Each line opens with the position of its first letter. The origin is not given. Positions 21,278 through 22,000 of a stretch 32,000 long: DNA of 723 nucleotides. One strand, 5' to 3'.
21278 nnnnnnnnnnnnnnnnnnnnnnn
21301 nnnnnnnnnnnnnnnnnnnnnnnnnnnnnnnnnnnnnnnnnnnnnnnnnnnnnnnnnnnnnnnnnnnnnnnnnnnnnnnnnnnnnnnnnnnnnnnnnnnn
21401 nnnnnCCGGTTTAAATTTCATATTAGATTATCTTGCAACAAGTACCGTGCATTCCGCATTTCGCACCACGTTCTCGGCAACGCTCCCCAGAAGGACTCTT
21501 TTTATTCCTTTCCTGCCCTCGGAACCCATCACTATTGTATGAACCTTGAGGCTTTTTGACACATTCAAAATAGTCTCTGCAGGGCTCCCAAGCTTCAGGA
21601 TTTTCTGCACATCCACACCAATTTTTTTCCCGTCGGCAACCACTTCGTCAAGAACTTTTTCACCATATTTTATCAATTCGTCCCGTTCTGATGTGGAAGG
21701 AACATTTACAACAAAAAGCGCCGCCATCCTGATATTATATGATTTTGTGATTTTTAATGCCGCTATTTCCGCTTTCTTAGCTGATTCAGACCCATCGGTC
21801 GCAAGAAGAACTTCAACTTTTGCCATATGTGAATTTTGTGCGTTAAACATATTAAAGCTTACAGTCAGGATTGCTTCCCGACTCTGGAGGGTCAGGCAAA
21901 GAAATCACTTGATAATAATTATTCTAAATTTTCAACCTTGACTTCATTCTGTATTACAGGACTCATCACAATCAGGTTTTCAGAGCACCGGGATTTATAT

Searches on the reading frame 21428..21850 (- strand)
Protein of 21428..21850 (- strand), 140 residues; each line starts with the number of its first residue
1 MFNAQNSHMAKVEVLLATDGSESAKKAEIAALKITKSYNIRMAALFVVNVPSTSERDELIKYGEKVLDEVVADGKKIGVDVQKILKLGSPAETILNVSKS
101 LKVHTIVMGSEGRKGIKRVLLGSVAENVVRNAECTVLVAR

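Call 6: search_protein_families(library=pfam, proteins=[window:21428-21850:-], max_evalue=0.1)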
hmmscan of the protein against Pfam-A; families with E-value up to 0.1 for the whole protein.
window:21428-21850:- (140 aa): 1 family
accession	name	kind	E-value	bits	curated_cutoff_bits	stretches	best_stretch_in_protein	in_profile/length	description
PF00582.32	Usp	-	1e-25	91.3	24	1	14-140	5-141/141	Universal stress protein family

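Call 7: search_protein_families(library=ncbifam, proteins=[window:21428-21850:-], max_evalue=0.1)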
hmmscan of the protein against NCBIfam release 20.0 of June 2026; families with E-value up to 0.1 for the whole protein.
window:21428-21850:- (140 aa): 4 families
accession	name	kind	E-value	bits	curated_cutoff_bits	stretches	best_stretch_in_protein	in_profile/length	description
NF011581.0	PRK15005.1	equivalog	6.9e-12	45.7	166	1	26-140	32-144/144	universal stress protein UspF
NF008380.0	PRK11175.1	equivalog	7e-09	35.1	227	1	16-138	176-298/313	universal stress protein UspE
NF012000.0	PRK15456.1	equivalog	9.1e-05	22.5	189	1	79-140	82-142/142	universal stress protein UspG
NF038185.1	KdpD_non_kinase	exception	0.00028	20.3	550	1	42-133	273-363/373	KdpD-like non-kinase potassium sensor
